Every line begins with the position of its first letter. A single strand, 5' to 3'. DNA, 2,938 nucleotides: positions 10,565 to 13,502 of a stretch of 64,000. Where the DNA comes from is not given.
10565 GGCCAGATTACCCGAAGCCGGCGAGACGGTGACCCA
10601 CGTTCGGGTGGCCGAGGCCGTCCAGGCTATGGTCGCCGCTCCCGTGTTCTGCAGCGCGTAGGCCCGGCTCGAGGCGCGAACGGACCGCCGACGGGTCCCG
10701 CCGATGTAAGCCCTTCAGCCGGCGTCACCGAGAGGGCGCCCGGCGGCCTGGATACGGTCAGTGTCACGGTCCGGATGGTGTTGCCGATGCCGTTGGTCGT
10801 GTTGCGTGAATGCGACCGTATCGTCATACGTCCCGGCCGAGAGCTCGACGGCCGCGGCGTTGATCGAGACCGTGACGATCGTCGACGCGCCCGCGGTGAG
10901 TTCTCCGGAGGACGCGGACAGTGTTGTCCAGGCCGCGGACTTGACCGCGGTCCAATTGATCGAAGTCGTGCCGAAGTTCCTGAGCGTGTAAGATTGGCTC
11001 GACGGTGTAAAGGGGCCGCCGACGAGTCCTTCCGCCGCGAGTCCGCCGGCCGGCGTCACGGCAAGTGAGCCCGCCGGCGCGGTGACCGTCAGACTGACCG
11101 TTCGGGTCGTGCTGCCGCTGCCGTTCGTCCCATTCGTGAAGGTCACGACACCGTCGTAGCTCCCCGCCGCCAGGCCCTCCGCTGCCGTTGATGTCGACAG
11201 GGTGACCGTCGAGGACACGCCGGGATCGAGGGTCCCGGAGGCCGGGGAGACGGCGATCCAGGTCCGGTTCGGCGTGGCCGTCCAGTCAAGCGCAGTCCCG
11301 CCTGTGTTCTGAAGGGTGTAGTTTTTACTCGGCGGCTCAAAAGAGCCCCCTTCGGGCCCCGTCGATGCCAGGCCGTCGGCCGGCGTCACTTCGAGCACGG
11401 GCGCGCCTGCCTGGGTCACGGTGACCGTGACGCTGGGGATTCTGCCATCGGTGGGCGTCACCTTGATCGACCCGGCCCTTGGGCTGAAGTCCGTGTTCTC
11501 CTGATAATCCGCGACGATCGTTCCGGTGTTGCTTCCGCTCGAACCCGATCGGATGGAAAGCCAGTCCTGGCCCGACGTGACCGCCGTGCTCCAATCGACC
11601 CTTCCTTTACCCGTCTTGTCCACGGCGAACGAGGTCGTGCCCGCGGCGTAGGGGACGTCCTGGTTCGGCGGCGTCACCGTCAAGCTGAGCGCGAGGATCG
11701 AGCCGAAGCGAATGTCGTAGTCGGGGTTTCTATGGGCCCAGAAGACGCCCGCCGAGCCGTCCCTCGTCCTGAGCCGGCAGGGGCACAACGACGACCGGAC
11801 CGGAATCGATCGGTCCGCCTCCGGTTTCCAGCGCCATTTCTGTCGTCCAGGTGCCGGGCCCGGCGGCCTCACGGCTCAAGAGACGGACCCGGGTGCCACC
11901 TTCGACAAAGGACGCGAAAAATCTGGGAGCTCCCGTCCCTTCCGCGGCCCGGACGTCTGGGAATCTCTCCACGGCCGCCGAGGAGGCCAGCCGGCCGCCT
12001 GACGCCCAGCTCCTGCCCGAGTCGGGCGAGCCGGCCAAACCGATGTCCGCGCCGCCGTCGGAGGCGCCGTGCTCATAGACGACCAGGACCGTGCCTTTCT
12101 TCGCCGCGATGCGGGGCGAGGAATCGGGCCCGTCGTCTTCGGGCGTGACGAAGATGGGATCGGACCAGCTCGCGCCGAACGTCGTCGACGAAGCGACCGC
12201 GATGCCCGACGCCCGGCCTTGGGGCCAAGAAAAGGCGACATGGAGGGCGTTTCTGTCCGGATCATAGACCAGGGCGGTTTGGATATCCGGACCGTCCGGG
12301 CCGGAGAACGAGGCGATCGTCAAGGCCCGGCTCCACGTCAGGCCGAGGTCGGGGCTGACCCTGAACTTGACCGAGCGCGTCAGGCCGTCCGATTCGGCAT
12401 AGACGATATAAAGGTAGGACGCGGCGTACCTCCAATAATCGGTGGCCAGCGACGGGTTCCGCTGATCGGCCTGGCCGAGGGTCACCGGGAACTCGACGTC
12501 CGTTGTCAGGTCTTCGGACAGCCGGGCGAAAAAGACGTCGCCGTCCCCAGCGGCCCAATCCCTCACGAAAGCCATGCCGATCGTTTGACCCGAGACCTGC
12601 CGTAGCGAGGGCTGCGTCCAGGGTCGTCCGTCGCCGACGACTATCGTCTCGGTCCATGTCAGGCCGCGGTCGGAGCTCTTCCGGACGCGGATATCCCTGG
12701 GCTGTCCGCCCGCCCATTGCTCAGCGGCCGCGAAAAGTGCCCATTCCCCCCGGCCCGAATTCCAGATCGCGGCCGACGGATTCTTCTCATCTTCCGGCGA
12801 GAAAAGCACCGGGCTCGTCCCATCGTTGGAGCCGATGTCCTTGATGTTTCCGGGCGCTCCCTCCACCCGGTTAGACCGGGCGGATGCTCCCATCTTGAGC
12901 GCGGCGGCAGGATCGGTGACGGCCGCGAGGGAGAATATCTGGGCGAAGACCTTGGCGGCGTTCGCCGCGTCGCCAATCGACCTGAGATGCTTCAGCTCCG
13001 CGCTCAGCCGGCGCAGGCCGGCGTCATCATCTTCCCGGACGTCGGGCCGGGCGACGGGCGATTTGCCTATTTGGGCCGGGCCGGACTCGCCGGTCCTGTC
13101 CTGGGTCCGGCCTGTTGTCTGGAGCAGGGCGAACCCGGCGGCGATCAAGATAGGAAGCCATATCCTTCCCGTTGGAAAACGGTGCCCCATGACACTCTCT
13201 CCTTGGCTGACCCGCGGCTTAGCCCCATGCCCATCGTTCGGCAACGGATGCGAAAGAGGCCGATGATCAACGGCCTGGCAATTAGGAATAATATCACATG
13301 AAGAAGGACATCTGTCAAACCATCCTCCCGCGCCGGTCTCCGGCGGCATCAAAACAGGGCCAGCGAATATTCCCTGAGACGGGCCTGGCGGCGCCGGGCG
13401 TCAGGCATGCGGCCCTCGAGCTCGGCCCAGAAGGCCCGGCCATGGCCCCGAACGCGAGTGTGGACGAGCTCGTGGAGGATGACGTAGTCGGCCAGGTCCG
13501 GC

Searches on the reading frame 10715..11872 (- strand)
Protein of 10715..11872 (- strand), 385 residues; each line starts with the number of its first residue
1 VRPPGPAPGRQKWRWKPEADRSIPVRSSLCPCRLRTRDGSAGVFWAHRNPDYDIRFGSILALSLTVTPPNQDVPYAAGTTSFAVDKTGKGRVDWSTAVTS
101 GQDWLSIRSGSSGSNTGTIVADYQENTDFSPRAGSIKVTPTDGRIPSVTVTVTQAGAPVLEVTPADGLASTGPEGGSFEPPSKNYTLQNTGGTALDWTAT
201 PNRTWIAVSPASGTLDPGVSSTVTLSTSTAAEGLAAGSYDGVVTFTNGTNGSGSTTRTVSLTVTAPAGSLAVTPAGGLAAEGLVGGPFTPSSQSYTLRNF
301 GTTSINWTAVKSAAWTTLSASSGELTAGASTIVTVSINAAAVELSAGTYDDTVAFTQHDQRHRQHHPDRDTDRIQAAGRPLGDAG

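Call 57: search_protein_families(library=pfam, proteins=[window:10715-11872:-], max_evalue=0.001)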
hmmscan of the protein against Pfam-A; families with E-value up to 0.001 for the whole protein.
window:10715-11872:- (385 aa): 3 families
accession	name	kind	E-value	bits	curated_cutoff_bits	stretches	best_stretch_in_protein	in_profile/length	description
PF19190.6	BACON_2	-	4.2e-21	75.1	25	3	292-359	20-84/94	Viral BACON domain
PF13004.13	BACON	-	9.3e-10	38.8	25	1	94-155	1-61/61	Putative binding domain, N-terminal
PF22544.2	HYDIN_VesB_CFA65-like_Ig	-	7.9e-07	29.7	25.5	0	291-356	21-85/100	HYDIN/CFA65/VesB-like, Ig-like domain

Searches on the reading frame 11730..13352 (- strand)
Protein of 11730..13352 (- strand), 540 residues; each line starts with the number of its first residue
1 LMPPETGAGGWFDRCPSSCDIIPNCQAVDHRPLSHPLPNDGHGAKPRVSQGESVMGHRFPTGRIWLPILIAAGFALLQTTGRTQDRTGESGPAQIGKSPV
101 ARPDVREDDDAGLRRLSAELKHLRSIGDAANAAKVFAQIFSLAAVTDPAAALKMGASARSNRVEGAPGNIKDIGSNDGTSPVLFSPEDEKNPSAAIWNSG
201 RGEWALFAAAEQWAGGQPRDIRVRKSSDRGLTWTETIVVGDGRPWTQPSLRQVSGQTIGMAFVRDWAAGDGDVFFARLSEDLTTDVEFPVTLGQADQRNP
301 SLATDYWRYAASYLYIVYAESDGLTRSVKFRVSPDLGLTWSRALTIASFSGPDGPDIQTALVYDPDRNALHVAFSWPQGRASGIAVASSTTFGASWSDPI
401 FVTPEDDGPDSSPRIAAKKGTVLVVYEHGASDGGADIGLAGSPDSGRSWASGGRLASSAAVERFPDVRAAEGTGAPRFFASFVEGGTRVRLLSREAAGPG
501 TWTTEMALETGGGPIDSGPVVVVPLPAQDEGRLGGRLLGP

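Call 57: search_protein_families(library=pfam, proteins=[window:11730-13352:-], max_evalue=0.001)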
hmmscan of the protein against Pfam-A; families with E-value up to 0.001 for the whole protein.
window:11730-13352:- (540 aa): 1 family
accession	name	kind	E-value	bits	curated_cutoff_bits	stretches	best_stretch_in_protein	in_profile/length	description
PF13088.12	BNR_2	-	2.4e-07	30.8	31.4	1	219-458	16-257/277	BNR repeat-like domain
